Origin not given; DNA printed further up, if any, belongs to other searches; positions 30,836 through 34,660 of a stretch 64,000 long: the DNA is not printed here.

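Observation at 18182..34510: Eight consecutive post-gpJ ORFs all begin with Sec-type signal-peptide-like N-termini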

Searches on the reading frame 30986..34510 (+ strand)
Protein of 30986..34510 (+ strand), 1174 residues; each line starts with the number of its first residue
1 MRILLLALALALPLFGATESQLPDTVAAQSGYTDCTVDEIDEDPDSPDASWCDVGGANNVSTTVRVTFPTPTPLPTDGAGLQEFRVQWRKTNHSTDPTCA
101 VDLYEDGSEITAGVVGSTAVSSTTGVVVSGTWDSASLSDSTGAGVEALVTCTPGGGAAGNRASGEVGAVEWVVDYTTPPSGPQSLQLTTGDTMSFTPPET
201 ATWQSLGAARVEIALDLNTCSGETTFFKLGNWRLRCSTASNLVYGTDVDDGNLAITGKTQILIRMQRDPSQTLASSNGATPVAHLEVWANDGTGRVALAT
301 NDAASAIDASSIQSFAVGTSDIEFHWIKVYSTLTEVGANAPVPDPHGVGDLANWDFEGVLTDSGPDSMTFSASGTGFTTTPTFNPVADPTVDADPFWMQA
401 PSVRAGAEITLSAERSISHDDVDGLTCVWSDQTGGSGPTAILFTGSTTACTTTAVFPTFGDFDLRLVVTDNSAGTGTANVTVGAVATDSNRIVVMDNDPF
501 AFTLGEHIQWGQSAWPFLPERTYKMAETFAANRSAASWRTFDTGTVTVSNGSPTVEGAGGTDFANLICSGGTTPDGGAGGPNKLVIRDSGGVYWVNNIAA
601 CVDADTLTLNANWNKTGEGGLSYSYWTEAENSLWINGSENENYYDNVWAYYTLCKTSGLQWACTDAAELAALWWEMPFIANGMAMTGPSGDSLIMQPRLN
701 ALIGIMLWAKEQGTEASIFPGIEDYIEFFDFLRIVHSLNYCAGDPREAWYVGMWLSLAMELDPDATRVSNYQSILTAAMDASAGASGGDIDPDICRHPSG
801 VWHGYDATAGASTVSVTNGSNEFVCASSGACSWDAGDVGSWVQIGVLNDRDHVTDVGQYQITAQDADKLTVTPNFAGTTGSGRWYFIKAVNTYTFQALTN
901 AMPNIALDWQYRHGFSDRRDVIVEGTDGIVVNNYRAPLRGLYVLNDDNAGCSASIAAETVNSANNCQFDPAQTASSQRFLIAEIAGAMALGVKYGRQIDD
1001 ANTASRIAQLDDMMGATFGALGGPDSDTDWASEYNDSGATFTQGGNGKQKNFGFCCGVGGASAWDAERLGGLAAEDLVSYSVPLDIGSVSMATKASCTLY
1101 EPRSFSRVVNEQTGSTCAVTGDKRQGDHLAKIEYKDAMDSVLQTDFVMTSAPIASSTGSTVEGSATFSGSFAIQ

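Call 5: search_protein_families(library=pfam, proteins=[window:30986-34510:+], max_evalue=0.01)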
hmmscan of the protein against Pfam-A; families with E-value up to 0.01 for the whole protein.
window:30986-34510:+ (1174 aa): 1 family
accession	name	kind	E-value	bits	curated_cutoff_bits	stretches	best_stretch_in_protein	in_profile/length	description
PF22352.2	K319L-like_PKD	-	0.004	17.6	27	0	406-482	11-82/84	K319L-like, PKD domain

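Call 6: search_protein_families(library=phrogs, proteins=[window:30986-34510:+], max_evalue=0.01)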
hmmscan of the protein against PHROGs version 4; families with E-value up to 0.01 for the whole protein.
window:30986-34510:+ (1174 aa): 0 families

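Call 28: find_homologous_proteins(query=window:30986-34510:+)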
Query window:30986-34510:+ (1174 aa): 27 proteins with E <= 0.001 among 8000 candidates.
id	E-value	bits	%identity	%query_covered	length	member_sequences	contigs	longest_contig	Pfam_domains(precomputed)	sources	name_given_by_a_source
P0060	0.0e+0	2156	94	85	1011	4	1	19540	-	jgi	jgi:hypothetical protein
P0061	0.0e+0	1570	71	85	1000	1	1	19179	-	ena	-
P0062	0.0e+0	1503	67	85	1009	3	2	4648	-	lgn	-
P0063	0.0e+0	1463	66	84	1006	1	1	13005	-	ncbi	-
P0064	0.0e+0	1407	65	85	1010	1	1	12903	-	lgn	-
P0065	0.0e+0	1364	63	85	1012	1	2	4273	-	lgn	-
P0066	0.0e+0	1333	59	85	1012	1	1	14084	-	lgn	-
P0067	1.6e-161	558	38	55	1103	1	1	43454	-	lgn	-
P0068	5.9e-161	556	37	84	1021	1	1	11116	-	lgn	-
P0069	5.7e-101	358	35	58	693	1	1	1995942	-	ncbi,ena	-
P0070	2.9e-99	352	31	82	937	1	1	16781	PF22352.3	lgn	-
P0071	1.2e-43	168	44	16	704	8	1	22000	-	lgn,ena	-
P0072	3.8e-42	163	40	14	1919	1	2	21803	PF05593.20,PF25023.2,PF20148.5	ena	-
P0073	5.6e-41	159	60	12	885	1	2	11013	-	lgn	-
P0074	2.0e-39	154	55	14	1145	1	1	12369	-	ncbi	-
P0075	2.8e-36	143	56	14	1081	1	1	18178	-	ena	-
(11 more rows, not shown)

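Call 33: find_encoding_contigs(protein=P0060, flank=10000, max_places=2)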
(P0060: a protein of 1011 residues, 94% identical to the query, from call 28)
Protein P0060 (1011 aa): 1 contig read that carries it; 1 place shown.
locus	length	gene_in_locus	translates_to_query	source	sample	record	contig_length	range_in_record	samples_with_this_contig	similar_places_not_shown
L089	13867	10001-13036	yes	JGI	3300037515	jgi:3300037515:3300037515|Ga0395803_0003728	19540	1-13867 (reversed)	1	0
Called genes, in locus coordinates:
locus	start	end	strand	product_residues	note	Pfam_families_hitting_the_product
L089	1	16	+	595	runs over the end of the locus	PF01336:tRNA_anti-codon, PF00152:tRNA-synt_2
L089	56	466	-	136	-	-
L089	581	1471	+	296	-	PF01548:DEDD_Tnp_IS110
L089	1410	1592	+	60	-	-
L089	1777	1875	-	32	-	-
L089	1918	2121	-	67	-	PF01796:OB_ChsH2_C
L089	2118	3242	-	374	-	PF00108:Thiolase_N, PF00109:ketoacyl-synt (faint), PF02803:Thiolase_C, PF22691:Thiolase_C_1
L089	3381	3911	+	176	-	PF13384:HTH_23 (faint), PF04542:Sigma70_r2, PF07638:Sigma70_ECF (faint), PF08281:Sigma70_r4_2, PF04545:Sigma70_r4, PF00196:GerE (weak)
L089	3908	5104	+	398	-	-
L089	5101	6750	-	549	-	PF04389:Peptidase_M28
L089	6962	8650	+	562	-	-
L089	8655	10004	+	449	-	-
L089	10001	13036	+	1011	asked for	-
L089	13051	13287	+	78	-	-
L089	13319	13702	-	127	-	PF06262:Zincin_1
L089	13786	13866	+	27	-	?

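Call 43: search_solved_structures(query=window:30986-34510:+, max_evalue=0.1)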
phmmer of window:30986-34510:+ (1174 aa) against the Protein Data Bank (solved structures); distinct sequences matched with E-value up to 0.1: 0.

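Call 71: find_encoding_contigs(protein=P0075, flank=10000, max_places=1)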
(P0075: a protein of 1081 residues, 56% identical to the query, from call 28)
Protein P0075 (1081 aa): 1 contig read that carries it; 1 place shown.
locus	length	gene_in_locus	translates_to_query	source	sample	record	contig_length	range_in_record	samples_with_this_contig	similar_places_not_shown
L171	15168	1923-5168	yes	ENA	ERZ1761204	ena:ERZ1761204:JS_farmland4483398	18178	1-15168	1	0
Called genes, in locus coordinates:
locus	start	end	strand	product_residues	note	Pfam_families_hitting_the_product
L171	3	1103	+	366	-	?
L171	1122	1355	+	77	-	-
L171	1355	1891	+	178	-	-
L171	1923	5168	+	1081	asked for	-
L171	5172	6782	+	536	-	PF06074:Portal_Mu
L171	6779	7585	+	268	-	PF04233:Phage_Mu_F (weak)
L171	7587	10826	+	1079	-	-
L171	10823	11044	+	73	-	-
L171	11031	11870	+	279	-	PF14550:Peptidase_S78_2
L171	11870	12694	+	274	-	-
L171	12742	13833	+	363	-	-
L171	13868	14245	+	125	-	PF09956:Phage_cement_2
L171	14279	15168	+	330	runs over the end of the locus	-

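Call 92: search_protein_families(library=phrogs, proteins=[L089:6962-8647:+, L089:8655-10001:+], max_evalue=0.01)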
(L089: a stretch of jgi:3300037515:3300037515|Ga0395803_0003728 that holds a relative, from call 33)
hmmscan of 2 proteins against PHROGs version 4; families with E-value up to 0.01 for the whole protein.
L089:6962-8647:+ (562 aa): 0 families

L089:8655-10001:+ (449 aa): 1 family
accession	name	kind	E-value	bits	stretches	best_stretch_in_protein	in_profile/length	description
phrog_16653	-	other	4.1e-06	26.7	1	32-97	73-140/482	hydrolase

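Call 93: find_encoding_contigs(protein=P0067, flank=10000, max_places=1)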
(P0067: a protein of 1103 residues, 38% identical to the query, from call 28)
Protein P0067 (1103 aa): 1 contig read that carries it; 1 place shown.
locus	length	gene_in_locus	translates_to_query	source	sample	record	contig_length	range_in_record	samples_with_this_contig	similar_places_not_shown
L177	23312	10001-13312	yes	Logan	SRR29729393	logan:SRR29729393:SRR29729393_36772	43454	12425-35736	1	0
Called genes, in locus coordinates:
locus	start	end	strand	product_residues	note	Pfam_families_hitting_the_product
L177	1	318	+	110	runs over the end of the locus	-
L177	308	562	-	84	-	-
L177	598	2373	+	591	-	-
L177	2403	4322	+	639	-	PF23899:SU10_portal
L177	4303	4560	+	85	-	-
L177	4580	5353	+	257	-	-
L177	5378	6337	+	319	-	PF25209:Phage_capsid_4 (weak)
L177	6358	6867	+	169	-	-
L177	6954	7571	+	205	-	-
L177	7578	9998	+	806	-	-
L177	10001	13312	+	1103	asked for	-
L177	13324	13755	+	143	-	-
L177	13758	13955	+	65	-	-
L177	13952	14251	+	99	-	-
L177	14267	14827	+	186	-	-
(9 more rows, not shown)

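Call 94: find_encoding_contigs(protein=P0061, flank=10000, max_places=1)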
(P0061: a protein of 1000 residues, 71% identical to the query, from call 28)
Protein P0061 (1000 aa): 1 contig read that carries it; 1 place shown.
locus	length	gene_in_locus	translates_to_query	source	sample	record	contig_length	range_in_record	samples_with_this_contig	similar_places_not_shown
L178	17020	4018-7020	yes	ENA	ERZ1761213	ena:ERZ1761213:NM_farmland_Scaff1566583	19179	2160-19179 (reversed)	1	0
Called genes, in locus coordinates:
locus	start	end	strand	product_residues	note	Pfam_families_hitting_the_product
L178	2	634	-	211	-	?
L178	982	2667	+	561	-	-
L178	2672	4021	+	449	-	-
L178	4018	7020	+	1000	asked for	-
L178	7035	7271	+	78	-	-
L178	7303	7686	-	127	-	PF06262:Zincin_1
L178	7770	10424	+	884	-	PF03200:Glyco_hydro_63 (faint), PF22422:MGH1-like_GH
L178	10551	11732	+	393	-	PF00108:Thiolase_N, PF02803:Thiolase_C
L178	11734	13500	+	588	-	PF02771:Acyl-CoA_dh_N, PF02770:Acyl-CoA_dh_M, PF00441:Acyl-CoA_dh_1, PF08028:Acyl-CoA_dh_2, PF21263:Acyl-CoA-dh_C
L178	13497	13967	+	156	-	PF13671:AAA_33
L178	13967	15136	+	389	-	PF00155:Aminotran_1_2, PF01041:DegT_DnrJ_EryC1 (weak)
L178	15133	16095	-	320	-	PF03462:PCRF, PF00472:RF-1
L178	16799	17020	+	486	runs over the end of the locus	PF22807:TrAA12 (faint), PF07995:GSDH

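Call 113: search_protein_families(library=ncbifam, proteins=[window:30986-34510:+, L089:8655-10001:+, L089:6962-8647:+], max_evalue=0.01)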
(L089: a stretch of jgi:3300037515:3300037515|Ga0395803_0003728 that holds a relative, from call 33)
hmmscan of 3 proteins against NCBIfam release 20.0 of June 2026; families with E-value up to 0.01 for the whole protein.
window:30986-34510:+ (1174 aa): 0 families

L089:8655-10001:+ (449 aa): 0 families

L089:6962-8647:+ (562 aa): 0 families

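Call 114: predict_structure(alignment_id=A8)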
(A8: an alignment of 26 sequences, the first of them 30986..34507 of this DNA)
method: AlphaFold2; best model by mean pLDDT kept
length: 1174 residues; sequences in the alignment: 26
mean_pLDDT: 69.0   pTM: 0.65
mean pLDDT of the five models: 69.0, 68.9, 67.6, 66.4, 66.3
residues with pLDDT >= 90: 135; 70-90: 522; 50-70: 283; < 50: 234
segments of 3 or more residues with pLDDT < 50: 1-60, 69-81, 89-94, 111-121, 138-142, 153-180, 273-278, 395-399, 503-515, 714-718, 736-739, 781-795, 848-852, 1020-1040, 1042-1047, 1154-1174
pLDDT, mean of each block of 10 residues (from residue 1): 38 28 26 43 41 42 58 36 52 51 65 45 53 52 61 37 24 33 70 79 78 89 83 86 81 86 84 48 85 84 74 82 88 75 85 81 75 75 83 54 80 87 87 79 91 88 92 89 78 61 45 52 75 82 90 88 77 59 85 87 87 82 84 63 77 79 85 82 70 58 69 50 67 53 62 75 80 69 42 51 54 84 87 84 62 61 90 83 73 62 75 75 77 68 60 65 58 63 73 83 81 65 29 40 51 64 56 74 92 94 86 92 85 94 90 47 43 34
secondary structure, 60 per line:
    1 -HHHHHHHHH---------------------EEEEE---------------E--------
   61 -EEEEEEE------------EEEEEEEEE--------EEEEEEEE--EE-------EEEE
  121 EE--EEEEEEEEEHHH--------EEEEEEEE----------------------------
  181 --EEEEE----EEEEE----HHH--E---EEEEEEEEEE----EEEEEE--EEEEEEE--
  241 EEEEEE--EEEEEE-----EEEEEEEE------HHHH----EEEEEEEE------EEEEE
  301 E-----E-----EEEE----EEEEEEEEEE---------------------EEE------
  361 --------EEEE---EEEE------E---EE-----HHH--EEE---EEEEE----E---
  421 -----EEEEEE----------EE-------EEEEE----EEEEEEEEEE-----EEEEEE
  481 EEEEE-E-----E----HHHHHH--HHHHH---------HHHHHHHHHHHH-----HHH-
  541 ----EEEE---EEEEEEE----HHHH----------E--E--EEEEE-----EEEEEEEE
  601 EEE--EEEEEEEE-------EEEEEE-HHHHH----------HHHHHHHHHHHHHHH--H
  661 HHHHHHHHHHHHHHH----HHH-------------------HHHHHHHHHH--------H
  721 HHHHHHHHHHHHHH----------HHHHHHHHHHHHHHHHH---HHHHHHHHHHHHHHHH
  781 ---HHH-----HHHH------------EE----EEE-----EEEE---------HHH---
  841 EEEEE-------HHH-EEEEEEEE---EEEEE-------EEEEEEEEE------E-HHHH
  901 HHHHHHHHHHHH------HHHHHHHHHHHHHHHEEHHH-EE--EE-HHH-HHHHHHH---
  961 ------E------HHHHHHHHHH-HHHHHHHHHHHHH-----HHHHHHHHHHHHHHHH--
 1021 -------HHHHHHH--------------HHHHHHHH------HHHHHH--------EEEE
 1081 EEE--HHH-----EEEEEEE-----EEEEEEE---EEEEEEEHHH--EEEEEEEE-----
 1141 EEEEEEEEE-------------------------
elements in order (helices of 4 or more, strands of 3 or more residues): H2-10 E32-36 E62-68 E81-89 E98-105 E117-122 E125-133 E145-152 E183-187 E192-196 E210-219 E224-229 E232-238 E241-246 E249-254 E260-267 H274-277 E282-289 E296-301 E313-316 E321-330 E352-354 E369-372 E376-379 E402-404 E408-412 E426-431 E451-455 E460-469 E475-485 H498-503 H506-510 H520-531 E545-548 E552-558 H563-566 E583-587 E593-603 E606-613 E621-626 H628-632 H643-657 H660-675 H702-711 H720-734 H745-761 H765-780 H792-795 E814-816 E822-825 E841-845 E857-864 E868-872 E880-888 H897-912 H919-933 H951-957 H974-983 H985-997 H1003-1018 H1028-1034 H1049-1056 H1063-1068 E1077-1083 E1094-1100 E1106-1112 E1116-1122 E1128-1135 E1141-1149

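Call 116: fold_search(model_id=the predicted structure, library=pdb)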
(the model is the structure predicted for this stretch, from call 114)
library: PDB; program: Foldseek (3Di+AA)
matches with E <= 10: 1085; with E <= 0.001: 6
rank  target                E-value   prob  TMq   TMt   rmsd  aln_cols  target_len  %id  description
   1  8pn5_E                1.2e-04  0.99  0.09  0.24  15.4       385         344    8  Crystal structure of the HC7-Glu200Ala mutant complexed to a triglycopeptide (released 2024-03-06)
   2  8pmu                  1.6e-04  0.97  0.08  0.21  16.3       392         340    8  Crystal structure of the HC7 apo form (released 2024-03-06)
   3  6cw1_B                1.9e-04  1.00  0.12  0.31  18.1       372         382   10  Crystal structure of Neurexin-1 alpha ectodomain fragment, L2-L3 (released 2018-09-19)
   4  8pn5_C                2.1e-04  0.99  0.09  0.24  15.0       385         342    7  Crystal structure of the HC7-Glu200Ala mutant complexed to a triglycopeptide (released 2024-03-06)
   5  8pn5_B                2.5e-04  0.99  0.09  0.24  14.9       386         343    7  Crystal structure of the HC7-Glu200Ala mutant complexed to a triglycopeptide (released 2024-03-06)
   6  8pn5_D                3.3e-04  0.98  0.09  0.24  15.4       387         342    7  Crystal structure of the HC7-Glu200Ala mutant complexed to a triglycopeptide (released 2024-03-06)
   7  6lvb_A                1.3e-03  0.99  0.11  0.16  20.8       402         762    9  Structure of Dimethylformamidase, tetramer (released 2020-06-03)
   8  8pn3_A                1.3e-03  0.93  0.09  0.23  15.3       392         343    7  Crystal structure of the HC7-Glu200Ala mutant complexed to a tetraglycopeptide. (released 2024-03-06)
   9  7cec_C                1.4e-03  0.96  0.11  0.20  21.7       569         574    9  Structure of alpha6beta1 integrin in complex with laminin-511 (released 2021-06-23)
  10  6lve_A                1.6e-03  0.99  0.11  0.17  20.7       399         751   10  Structure of Dimethylformamidase, tetramer, E521A mutant (released 2020-06-03)
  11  4m00_A                2.5e-03  0.54  0.07  0.16  27.8       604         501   10  Crystal structure of the ligand binding region of staphylococcal adhesion SraP (released 2014-06-18)
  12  2yhg                  2.9e-03  1.00  0.08  0.20   3.6       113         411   23  Ab initio phasing of a nucleoside hydrolase-related hypothetical protein from Saccharophagus degradans that is associate (released 2011-08-03)
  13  8dh9_A                3.1e-03  0.28  0.06  0.12  34.9       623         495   11  Leptin-bound leptin receptor complex-D3-D7 (released 2023-04-19)
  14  9f2y_B                3.6e-03  0.54  0.07  0.07  19.4       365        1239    7  Focused refinement of SV2B-LD-BoNT/A1 at pH 5.5 (released 2025-03-12)
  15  5xau_D                3.9e-03  0.99  0.11  0.20  15.4       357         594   10  Crystal structure of integrin binding fragment of laminin-511 (released 2017-09-20)
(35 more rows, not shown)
